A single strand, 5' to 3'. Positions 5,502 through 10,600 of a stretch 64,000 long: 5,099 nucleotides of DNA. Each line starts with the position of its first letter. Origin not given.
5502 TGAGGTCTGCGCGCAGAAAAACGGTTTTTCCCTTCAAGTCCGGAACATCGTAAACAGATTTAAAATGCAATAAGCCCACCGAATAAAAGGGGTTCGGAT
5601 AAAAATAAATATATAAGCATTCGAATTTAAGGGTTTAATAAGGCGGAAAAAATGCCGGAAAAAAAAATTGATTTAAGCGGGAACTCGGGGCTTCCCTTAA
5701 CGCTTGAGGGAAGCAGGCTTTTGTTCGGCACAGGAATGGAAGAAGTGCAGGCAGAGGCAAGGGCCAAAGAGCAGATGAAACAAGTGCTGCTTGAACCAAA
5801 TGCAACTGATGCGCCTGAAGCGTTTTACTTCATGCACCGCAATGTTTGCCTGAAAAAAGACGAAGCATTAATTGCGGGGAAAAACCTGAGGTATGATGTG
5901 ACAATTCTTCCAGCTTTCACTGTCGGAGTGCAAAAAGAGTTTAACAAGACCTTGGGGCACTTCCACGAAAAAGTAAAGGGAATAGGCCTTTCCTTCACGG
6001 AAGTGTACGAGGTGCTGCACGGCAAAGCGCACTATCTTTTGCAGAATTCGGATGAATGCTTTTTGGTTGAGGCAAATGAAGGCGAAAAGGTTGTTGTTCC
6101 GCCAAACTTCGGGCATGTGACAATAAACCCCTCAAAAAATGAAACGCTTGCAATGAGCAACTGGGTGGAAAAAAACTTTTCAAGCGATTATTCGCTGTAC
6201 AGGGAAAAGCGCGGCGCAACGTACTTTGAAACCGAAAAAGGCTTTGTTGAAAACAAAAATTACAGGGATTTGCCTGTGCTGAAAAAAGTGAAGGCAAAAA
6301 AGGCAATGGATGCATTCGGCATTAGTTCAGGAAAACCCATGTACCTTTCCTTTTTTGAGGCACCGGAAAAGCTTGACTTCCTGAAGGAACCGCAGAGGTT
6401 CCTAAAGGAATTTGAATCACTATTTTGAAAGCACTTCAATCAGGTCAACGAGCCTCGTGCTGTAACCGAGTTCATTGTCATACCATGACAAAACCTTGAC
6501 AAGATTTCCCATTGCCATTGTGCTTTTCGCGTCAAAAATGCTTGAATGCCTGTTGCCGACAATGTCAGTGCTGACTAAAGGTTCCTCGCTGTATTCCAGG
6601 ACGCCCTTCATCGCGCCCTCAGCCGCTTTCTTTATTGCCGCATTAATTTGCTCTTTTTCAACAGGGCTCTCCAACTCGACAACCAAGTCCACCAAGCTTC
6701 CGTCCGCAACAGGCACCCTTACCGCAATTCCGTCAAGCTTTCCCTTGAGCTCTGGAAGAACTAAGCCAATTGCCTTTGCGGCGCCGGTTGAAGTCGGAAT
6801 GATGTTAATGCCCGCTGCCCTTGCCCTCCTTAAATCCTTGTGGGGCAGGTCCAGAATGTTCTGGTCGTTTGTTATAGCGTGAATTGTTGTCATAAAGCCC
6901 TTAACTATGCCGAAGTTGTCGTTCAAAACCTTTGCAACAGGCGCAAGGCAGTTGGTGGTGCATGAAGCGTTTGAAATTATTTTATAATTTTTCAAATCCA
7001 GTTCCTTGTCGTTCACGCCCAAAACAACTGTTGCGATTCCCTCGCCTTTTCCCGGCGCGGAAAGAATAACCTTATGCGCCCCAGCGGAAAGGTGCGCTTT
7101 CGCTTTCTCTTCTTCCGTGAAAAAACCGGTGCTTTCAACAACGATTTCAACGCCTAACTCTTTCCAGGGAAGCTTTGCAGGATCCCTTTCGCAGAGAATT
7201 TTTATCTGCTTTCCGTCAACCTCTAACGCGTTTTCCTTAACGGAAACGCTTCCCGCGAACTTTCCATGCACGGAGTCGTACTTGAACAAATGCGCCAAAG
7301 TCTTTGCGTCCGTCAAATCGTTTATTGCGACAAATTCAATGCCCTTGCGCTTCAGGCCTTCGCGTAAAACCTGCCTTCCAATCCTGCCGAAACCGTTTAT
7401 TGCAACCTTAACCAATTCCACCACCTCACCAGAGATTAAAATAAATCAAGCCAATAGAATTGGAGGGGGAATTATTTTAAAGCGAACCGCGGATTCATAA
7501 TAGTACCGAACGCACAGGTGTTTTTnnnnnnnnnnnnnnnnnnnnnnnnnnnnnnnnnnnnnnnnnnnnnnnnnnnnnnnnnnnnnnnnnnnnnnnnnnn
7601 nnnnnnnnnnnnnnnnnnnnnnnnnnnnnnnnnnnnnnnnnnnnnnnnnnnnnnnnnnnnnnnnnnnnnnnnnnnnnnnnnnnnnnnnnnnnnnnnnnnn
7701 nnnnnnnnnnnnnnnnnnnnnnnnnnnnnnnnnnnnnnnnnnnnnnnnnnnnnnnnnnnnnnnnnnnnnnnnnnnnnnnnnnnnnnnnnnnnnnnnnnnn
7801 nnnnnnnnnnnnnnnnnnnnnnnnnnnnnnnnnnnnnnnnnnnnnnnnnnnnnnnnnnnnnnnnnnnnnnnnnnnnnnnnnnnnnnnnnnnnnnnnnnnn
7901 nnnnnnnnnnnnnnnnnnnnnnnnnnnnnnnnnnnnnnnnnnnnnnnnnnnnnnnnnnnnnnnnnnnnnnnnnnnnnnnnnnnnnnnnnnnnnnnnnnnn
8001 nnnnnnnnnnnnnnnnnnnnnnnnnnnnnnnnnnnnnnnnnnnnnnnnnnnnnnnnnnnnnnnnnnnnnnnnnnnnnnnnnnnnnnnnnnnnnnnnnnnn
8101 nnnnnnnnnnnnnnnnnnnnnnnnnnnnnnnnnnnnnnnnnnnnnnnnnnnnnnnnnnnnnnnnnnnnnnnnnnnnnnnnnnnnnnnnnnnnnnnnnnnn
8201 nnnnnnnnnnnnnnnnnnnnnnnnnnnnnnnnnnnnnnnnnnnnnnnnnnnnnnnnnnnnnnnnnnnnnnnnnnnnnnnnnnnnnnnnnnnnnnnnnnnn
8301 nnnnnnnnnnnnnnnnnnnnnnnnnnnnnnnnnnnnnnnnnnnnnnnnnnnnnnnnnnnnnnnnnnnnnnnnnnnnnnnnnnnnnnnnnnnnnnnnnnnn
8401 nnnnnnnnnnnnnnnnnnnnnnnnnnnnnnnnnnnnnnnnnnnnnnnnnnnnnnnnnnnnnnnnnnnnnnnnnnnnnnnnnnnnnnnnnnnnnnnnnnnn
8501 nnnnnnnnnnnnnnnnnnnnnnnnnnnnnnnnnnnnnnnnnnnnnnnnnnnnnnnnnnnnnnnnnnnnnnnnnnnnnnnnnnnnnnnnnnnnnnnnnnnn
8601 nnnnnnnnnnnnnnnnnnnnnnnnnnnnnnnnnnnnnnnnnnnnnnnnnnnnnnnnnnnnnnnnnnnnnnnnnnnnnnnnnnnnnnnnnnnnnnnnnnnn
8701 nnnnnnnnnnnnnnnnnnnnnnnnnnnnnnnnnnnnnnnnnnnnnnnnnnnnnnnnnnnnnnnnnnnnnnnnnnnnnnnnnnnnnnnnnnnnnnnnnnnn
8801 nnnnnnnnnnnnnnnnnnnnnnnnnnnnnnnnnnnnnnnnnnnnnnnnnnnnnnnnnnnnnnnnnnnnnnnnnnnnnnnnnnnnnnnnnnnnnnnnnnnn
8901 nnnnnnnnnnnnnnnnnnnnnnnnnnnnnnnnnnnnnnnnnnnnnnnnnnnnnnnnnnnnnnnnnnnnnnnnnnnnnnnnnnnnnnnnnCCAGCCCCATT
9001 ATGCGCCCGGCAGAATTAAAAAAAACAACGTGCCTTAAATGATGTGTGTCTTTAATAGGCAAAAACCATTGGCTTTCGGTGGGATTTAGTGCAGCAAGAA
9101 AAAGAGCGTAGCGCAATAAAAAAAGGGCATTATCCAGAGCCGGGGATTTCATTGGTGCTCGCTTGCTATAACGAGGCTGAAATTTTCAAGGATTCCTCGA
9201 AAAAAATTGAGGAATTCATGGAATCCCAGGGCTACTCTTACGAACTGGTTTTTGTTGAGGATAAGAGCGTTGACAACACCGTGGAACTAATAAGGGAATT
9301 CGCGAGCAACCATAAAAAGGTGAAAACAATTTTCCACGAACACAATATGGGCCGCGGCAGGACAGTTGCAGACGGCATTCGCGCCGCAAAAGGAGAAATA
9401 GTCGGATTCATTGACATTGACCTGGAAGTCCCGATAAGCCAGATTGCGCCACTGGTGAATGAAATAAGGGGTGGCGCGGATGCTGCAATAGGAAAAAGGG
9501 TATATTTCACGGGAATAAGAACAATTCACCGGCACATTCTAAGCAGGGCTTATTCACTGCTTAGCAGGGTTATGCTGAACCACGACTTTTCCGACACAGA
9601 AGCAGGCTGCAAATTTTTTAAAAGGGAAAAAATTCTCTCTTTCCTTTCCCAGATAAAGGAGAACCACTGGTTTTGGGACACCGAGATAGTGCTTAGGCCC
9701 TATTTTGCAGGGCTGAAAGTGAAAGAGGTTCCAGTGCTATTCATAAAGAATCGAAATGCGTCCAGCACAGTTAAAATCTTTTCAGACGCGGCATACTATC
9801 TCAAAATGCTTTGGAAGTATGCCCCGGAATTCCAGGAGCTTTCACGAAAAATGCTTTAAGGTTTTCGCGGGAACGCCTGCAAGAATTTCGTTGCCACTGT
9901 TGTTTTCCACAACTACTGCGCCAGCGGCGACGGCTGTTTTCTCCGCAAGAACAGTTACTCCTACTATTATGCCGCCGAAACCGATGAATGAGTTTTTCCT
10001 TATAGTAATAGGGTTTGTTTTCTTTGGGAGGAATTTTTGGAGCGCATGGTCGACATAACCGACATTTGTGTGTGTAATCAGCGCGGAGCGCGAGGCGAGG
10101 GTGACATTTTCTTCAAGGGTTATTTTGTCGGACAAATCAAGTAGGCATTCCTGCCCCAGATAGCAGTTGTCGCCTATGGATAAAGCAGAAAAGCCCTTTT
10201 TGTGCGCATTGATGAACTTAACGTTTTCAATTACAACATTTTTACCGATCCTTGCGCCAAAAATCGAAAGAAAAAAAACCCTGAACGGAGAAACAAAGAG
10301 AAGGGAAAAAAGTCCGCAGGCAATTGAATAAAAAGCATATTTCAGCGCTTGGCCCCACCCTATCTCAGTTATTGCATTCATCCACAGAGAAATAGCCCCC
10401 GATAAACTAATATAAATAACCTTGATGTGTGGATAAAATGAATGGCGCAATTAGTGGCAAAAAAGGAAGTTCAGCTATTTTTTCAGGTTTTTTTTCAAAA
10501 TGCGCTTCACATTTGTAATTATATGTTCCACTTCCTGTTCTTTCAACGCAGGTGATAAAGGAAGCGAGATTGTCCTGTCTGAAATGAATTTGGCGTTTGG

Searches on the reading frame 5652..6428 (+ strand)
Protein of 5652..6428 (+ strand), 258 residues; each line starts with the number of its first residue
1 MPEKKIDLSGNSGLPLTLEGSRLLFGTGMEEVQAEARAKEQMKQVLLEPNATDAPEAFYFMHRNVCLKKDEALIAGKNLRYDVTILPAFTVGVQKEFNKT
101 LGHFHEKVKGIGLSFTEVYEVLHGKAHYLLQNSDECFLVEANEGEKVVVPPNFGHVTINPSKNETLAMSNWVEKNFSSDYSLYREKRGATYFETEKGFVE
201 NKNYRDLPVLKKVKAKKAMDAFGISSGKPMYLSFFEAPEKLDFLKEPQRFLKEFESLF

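Call 20: search_protein_families(library=pfam, proteins=[window:5652-6428:+], max_evalue=0.001)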
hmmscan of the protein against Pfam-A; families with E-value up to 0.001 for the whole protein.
window:5652-6428:+ (258 aa): 1 family
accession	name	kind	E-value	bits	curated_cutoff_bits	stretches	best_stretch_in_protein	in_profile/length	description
PF06560.17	GPI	-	1e-29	103.6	20.7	1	46-204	11-177/182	Glucose-6-phosphate isomerase (GPI)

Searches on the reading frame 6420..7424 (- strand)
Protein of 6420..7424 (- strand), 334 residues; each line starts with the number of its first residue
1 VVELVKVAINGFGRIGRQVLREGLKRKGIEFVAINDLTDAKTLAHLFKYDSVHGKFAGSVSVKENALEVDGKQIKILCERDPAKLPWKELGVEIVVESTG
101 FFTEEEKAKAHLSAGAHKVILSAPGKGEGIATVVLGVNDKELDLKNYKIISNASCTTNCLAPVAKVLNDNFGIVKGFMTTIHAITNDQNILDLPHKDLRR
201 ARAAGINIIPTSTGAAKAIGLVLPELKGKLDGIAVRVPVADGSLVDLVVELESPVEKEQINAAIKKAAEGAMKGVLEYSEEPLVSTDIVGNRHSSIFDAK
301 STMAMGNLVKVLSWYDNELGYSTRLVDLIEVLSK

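Call 20: search_protein_families(library=pfam, proteins=[window:6420-7424:-], max_evalue=0.001)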
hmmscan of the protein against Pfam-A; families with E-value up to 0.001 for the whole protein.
window:6420-7424:- (334 aa): 2 families
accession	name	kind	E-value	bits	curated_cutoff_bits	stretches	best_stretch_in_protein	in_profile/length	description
PF02800.25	Gp_dh_C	-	1.9e-71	239.2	24.4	1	160-315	1-158/158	Glyceraldehyde 3-phosphate dehydrogenase, C-terminal domain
PF00044.30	Gp_dh_N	-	5.5e-42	142.6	31.7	1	5-104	1-100/101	Glyceraldehyde 3-phosphate dehydrogenase, NAD binding domain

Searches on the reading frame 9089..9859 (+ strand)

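Call 20: search_protein_families(library=pfam, proteins=[window:9089-9859:+], max_evalue=0.001)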
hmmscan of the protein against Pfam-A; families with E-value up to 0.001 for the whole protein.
window:9089-9859:+ (256 aa): 3 families
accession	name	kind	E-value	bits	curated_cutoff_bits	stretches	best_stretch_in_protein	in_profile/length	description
PF00535.33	Glycos_transf_2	-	4.3e-24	85.8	23.3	1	21-181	1-163/168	Glycosyl transferase family 2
PF13641.12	Glyco_tranf_2_3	-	5.7e-06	27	27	1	18-109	1-94/230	Glycosyltransferase like family 2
PF10111.15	Glyco_tranf_2_2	-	0.0003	20.8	27.3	1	49-112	28-92/276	Glycosyltransferase like family 2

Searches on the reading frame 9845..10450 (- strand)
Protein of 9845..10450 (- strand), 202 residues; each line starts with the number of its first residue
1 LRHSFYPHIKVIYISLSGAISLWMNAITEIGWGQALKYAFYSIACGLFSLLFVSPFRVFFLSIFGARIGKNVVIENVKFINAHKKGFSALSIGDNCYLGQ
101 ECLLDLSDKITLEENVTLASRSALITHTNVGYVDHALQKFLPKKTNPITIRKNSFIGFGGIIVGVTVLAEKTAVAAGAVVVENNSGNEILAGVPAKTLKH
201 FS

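Call 8: search_protein_families(library=pfam, proteins=[window:9845-10450:-], max_evalue=0.001)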
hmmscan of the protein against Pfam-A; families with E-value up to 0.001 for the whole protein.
window:9845-10450:- (202 aa): 2 families
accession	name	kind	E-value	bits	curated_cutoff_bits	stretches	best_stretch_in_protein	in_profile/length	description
PF14602.12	Hexapep_2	-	9.1e-05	22.5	27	0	90-119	2-27/34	Hexapeptide repeat of succinyl-transferase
PF21711.3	DCTN5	-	0.00052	20.2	40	1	55-125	72-141/182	Dynactin subunit 5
